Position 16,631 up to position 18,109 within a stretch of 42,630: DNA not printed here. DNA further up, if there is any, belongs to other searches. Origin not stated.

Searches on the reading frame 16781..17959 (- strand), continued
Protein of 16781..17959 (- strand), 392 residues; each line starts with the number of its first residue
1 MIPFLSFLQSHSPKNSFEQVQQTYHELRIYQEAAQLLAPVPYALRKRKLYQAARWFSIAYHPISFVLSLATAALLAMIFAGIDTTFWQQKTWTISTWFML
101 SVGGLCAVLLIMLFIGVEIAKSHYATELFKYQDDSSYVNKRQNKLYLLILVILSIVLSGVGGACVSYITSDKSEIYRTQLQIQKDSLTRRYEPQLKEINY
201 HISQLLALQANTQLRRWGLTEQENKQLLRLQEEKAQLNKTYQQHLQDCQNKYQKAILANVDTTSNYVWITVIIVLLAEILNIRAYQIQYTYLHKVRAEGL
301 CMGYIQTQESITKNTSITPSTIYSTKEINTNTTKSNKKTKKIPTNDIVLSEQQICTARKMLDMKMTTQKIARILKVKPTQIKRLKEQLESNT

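Call 48: predict_structure(alignment_id=A1)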
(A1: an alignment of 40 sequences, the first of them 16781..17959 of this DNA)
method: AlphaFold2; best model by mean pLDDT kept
length: 392 residues; sequences in the alignment: 40
mean_pLDDT: 87.5   pTM: 0.67
mean pLDDT of the five models: 87.5, 85.9, 85.7, 84.9, 83.7
residues with pLDDT >= 90: 285; 70-90: 52; 50-70: 22; < 50: 33
segments of 3 or more residues with pLDDT < 50: 1-3, 319-344
pLDDT, mean of each block of 10 residues (from residue 1): 50 70 93 93 97 97 90 89 81 89 92 95 96 93 97 94 90 95 98 98 97 93 97 98 98 97 93 95 97 96 84 52 44 42 59 94 94 93 93 77
secondary structure, 60 per line:
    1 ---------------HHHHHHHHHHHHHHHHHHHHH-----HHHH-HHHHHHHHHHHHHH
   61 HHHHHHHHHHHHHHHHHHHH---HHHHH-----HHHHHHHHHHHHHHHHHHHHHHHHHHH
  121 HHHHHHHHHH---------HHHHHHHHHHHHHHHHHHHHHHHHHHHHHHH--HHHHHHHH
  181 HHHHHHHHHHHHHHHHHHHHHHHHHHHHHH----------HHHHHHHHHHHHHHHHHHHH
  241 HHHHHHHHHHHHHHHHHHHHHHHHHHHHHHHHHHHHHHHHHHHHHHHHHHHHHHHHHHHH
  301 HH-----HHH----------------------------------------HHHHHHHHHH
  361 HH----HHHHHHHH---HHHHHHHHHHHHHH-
elements in order: H16-36 H42-45 H47-80 H84-88 H94-130 H140-170 H173-210 H221-302 H351-362 H367-374 H378-391

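Call 54: find_related_loci(query=window:16781-17959:-, collection=genome_contigs, flank=10000)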
Query window:16781-17959:- (392 aa) in genome_contigs; peptide patterns used: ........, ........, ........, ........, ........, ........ (x = any residue, [..] = any of these).
40 stretches matched a pattern, but none encodes a relative of the query by tblastn (E <= 1e-3).

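Call 65: find_related_loci(query=A7, collection=genome_contigs, flank=10000)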
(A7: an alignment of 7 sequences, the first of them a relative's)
Query A7 (505 aa) in genome_contigs; peptide patterns used: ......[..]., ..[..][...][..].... (x = any residue, [..] = any of these).
26 stretches matched a pattern; 5 encode a relative of the query (tblastn E <= 1e-3); 5 distinct loci.
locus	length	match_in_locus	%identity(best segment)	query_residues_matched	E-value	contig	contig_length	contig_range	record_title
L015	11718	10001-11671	45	4-502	3e-129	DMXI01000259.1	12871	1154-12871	MAG TPA_asm: Microscillaceae bacterium isolate UBA11690 contig_2200, whole genome shotgun sequence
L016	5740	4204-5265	50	2-355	2e-97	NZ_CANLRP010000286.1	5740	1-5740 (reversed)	Uncultured Microscilla sp. isolate N.fasta NODE_286, whole genome shotgun sequence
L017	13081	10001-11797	47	3-505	6e-91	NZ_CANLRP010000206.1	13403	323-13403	Uncultured Microscilla sp. isolate N.fasta NODE_206, whole genome shotgun sequence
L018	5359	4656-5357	56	2-235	3e-66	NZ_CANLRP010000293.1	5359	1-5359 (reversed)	Uncultured Microscilla sp. isolate N.fasta NODE_293, whole genome shotgun sequence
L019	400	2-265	56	215-302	6e-23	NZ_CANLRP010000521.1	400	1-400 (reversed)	Uncultured Microscilla sp. isolate N.fasta NODE_521, whole genome shotgun sequence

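Call 68: search_protein_families(library=pfam, proteins=[L015:471-1733:+, L015:4473-5984:-, L015:9489-9818:-, L015:6042-7493:-, L015:3652-4425:-, L015:2898-3698:-, L017:9456-9803:-, L017:4529-6289:-, L017:1-858:-, L016:3691-4014:-], max_evalue=0.001)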
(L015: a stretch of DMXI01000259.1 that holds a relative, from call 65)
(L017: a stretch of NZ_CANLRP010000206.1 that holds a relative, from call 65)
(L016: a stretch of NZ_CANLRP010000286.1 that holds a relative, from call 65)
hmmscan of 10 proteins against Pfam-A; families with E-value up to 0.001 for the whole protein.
L015:471-1733:+ (420 aa): 3 families
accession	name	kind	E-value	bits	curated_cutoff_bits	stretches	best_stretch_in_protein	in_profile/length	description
PF00589.27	Phage_integrase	-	7.7e-16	58.8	27.1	1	241-403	3-169/172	Phage integrase family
PF17293.8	Arm-DNA-bind_5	-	5.5e-08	33.7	22.6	1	7-102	1-86/87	Arm DNA-binding domain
PF13102.12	Phage_int_SAM_5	-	0.00048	20.9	22.3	1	119-227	8-95/98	Phage integrase SAM-like domain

L015:4473-5984:- (503 aa): 4 families
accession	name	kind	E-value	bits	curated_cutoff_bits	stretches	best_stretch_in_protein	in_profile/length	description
PF03796.21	DnaB_C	-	1.2e-91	307.1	27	1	199-458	3-255/255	DnaB-like helicase C terminal domain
PF00772.26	DnaB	-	1.9e-32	111.8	23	1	20-121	2-103/103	DnaB-like helicase N terminal domain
PF06745.19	ATPase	-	9.9e-10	38.6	26.6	1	204-361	7-154/231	KaiC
PF13481.12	AAA_25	-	7.3e-09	36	27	1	205-373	22-188/195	AAA domain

L015:9489-9818:- (109 aa): 4 families
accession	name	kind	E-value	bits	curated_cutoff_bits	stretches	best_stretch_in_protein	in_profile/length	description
PF13560.12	HTH_31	-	6.3e-11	42.9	27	1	10-61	6-57/64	Helix-turn-helix domain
PF12844.13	HTH_19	-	8.2e-10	38.9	30.2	1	9-67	3-60/64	Helix-turn-helix domain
PF01381.28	HTH_3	-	2.4e-09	37.5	23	1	10-64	1-54/55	Helix-turn-helix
PF13443.12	HTH_26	-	6.2e-08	33.2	22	1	10-71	2-63/63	Cro/C1-type HTH DNA-binding domain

L015:6042-7493:- (483 aa): 0 families

L015:3652-4425:- (257 aa): 2 families
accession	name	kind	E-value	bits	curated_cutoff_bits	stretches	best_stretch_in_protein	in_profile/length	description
PF03796.21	DnaB_C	-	1.5e-12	47.9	27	1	18-169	18-174/255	DnaB-like helicase C terminal domain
PF00270.35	DEAD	-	3.5e-06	27.3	26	1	30-171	25-157/167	DEAD/DEAH box helicase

L015:2898-3698:- (266 aa): 1 family
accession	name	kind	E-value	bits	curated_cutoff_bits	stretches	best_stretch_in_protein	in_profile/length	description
PF04383.19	KilA-N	-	4.7e-19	68.6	23.8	1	42-137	7-106/107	KilA-N domain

L017:9456-9803:- (115 aa): 4 families
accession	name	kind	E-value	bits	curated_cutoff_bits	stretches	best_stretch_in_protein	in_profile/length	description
PF01381.28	HTH_3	-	9.9e-10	38.8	23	1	10-64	1-54/55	Helix-turn-helix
PF13560.12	HTH_31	-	1.1e-09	38.8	27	1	11-65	7-61/64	Helix-turn-helix domain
PF12844.13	HTH_19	-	3.6e-08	33.6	30.2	1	10-66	4-59/64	Helix-turn-helix domain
PF13443.12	HTH_26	-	0.00013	22.5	22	1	11-69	3-61/63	Cro/C1-type HTH DNA-binding domain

L017:4529-6289:- (586 aa): 0 families

L017:1-858:- (286 aa): 1 family
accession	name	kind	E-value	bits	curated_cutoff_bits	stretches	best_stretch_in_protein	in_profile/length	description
PF09669.15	Phage_pRha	-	2.1e-15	57.5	29.9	1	32-116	1-87/91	Phage regulatory protein Rha (Phage_pRha)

L016:3691-4014:- (107 aa): 4 families
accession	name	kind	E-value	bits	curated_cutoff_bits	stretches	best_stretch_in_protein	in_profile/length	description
PF13560.12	HTH_31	-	6.8e-12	45.9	27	1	10-65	6-61/64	Helix-turn-helix domain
PF01381.28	HTH_3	-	9.3e-11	42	23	1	10-65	1-55/55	Helix-turn-helix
PF12844.13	HTH_19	-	2.6e-07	30.9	30.2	1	8-69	2-62/64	Helix-turn-helix domain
PF13744.12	HTH_37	-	0.00024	21.3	27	1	3-62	16-75/80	Helix-turn-helix domain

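Call 71: list_cluster_members(proteins=[P0123, P0124, P0125, P0127, P0128, P0130, P0131, P0132, P0134, P0138])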
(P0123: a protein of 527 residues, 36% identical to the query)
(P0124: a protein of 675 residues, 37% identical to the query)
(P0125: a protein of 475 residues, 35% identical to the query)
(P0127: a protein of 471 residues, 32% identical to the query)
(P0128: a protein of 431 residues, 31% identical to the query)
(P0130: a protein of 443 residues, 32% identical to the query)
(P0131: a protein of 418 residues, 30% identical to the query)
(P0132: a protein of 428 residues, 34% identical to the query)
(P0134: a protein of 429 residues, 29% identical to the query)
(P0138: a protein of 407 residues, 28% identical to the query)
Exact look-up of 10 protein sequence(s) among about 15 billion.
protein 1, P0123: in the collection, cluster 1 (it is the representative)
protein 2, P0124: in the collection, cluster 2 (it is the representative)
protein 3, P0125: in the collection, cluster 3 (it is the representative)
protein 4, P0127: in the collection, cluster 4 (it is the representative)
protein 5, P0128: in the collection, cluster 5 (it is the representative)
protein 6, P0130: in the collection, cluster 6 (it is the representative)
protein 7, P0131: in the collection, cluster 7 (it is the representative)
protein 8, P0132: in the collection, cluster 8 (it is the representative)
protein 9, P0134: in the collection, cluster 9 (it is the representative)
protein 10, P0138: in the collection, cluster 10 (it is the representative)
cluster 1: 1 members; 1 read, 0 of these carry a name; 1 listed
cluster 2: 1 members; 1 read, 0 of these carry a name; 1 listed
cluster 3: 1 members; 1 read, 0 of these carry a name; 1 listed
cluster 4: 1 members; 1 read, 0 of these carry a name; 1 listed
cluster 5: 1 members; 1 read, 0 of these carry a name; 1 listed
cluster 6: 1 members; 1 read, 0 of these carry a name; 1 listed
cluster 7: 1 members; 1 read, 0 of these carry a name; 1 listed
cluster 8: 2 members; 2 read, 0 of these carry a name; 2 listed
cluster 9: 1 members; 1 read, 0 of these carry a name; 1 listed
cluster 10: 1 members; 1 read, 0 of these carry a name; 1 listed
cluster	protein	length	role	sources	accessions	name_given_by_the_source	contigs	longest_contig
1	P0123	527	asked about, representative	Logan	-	-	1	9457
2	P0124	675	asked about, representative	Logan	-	-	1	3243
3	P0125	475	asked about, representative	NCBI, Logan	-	-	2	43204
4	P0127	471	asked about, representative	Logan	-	-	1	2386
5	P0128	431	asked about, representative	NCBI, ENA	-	-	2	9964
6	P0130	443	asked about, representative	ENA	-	-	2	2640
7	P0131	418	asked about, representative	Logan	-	-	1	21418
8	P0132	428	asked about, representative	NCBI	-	-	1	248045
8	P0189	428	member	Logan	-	-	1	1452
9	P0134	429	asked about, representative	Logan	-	-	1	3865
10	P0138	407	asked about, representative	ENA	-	-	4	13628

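Call 72: find_encoding_contigs(protein=P0132, flank=10000, max_places=1)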
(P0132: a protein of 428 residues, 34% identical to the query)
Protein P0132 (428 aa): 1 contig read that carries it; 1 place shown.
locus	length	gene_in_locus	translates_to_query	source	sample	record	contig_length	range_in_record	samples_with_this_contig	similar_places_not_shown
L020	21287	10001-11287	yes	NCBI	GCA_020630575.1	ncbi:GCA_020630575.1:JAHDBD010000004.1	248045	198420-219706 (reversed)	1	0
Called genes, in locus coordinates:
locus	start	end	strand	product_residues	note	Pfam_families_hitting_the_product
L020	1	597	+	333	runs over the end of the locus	PF00814:TsaD, PF22521:HypF_C_2 (weak)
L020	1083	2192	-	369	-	-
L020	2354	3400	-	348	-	PF25450:Rab11-FIP3 (weak)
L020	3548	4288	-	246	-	-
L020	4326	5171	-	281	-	-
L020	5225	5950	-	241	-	PF15731:MqsA_antitoxin (weak), PF01381:HTH_3, PF12844:HTH_19 (weak), PF13443:HTH_26 (weak), PF13560:HTH_31, PF01381:HTH_3, PF12844:HTH_19, PF13560:HTH_31, +14 more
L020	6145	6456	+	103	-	-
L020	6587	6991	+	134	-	-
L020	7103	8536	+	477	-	PF19263:DUF5906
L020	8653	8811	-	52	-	-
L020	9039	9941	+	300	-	PF13155:Toprim_2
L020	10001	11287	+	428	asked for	-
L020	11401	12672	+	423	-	PF17293:Arm-DNA-bind_5 (weak), PF00589:Phage_integrase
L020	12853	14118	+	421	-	-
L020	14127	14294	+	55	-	-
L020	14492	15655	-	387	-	PF00589:Phage_integrase (weak)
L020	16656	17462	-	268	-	PF00403:HMA, PF07291:MauE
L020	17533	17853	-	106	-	-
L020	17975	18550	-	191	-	PF12833:HTH_18, PF00165:HTH_AraC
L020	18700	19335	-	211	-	-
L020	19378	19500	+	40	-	-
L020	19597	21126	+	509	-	PF04087:DUF389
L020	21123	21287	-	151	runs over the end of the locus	-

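Call 73: find_encoding_contigs(protein=P0138, flank=10000, max_places=2)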
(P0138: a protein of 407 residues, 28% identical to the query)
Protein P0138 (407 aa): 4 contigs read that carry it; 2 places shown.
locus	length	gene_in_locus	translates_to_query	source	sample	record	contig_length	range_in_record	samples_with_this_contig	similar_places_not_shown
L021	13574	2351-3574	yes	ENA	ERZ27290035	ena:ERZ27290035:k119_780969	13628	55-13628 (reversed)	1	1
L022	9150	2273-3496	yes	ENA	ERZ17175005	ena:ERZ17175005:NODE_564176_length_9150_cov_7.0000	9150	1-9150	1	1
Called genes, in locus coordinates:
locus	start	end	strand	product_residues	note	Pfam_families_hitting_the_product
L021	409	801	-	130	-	PF00072:Response_reg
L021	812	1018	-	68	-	-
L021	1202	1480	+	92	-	PF05015:HigB-like_toxin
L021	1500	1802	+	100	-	PF01381:HTH_3 (weak)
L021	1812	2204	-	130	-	-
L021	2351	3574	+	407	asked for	-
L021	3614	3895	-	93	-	-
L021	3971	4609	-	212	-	PF00142:Fer4_NifH (weak), PF01656:CbiA, PF07015:VirC1 (weak), PF09140:MipZ, PF10609:ParA (weak), PF13614:AAA_31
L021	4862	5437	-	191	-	-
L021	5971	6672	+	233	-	-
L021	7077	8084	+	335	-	-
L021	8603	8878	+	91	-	-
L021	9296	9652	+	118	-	PF21983:NikA-like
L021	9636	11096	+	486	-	PF03432:Relaxase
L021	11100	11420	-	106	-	-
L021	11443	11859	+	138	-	-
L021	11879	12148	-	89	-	-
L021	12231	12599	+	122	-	-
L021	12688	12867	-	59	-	-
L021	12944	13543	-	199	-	-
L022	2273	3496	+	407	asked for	-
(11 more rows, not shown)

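Call 83: fold_search(model_id=the predicted structure, library=viral)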
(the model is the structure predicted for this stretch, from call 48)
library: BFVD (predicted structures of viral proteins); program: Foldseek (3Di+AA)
matches with E <= 10: 452; with E <= 0.001: 3
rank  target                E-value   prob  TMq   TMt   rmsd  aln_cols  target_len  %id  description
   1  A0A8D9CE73            1.1e-06  1.00  0.41  0.42  14.7       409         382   13  Uncharacterized protein [uncultured marine phage]
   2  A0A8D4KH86            3.8e-04  1.00  0.35  0.34  11.7       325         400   13  (no name in the UniProt tables at hand)
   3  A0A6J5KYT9            4.0e-04  1.00  0.28  0.27  42.0       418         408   14  Uncharacterized protein [uncultured Caudovirales phage]
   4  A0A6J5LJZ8            2.4e-03  1.00  0.30  0.22  21.8       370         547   12  Uncharacterized protein [uncultured Caudovirales phage]
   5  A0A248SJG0            2.6e-03  1.00  0.27  0.29  21.7       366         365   14  (no name in the UniProt tables at hand)
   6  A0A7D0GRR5            7.4e-03  1.00  0.34  0.48   8.0       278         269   12  (no name in the UniProt tables at hand)
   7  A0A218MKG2            1.7e-02  1.00  0.33  0.37  14.0       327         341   12  Uncharacterized protein [uncultured virus]
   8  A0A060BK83            4.9e-02  0.38  0.13  0.06  36.3       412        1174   12  Putative phage protein [Podophage Lau218]
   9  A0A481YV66            7.4e-02  0.63  0.16  0.13  32.5       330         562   13  ABC transporter [Marseillevirus LCMAC103]
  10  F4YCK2                8.8e-02  0.90  0.25  0.12  23.5       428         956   12  (no name in the UniProt tables at hand)
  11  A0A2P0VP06            9.2e-02  0.63  0.17  0.21  31.4       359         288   10  Uncharacterized protein [Tetraselmis virus 1]
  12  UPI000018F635         1.0e-01  0.97  0.30  0.37  16.9       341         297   14  (no name look-up for this kind of identifier)
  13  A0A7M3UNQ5            1.3e-01  0.41  0.16  0.13  33.0       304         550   10  ABC transporter domain-containing protein [Pyramimonas orientalis virus]
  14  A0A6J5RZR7            1.4e-01  0.99  0.35  0.38  11.0       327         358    8  Uncharacterized protein [uncultured Caudovirales phage]
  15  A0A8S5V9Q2            1.4e-01  0.89  0.19  0.29  35.4       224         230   12  Uncharacterized protein [Siphoviridae sp. ct6rT12]
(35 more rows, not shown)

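Call 90: find_related_loci(query=A7, collection=viral_contigs, flank=10000)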
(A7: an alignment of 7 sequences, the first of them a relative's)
Query A7 (505 aa) in viral_contigs; peptide patterns used: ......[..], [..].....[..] (x = any residue, [..] = any of these).
87 stretches matched a pattern; 5 encode a relative of the query (tblastn E <= 1e-3); 4 distinct loci.
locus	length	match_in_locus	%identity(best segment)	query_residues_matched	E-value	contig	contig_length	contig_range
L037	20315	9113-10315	46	2-405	6e-104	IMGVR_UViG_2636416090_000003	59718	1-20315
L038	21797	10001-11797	47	3-505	7e-90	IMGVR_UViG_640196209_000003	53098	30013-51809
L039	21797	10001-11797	47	3-505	7e-90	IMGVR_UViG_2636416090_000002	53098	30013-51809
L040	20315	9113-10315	46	2-405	6e-104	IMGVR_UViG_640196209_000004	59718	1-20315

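Call 91: find_related_loci(query=P0131, collection=viral_contigs, flank=10000)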
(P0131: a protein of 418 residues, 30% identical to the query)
Query P0131 (418 aa) in viral_contigs; peptide patterns used: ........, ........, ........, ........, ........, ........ (x = any residue, [..] = any of these).
25 stretches matched a pattern, but none encodes a relative of the query by tblastn (E <= 1e-3).

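Call 92: find_related_loci(query=window:16781-17959:-, collection=viral_contigs, flank=10000)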
Query window:16781-17959:- (392 aa) in viral_contigs; peptide patterns used: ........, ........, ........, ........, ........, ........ (x = any residue, [..] = any of these).
5 stretches matched a pattern, but none encodes a relative of the query by tblastn (E <= 1e-3).
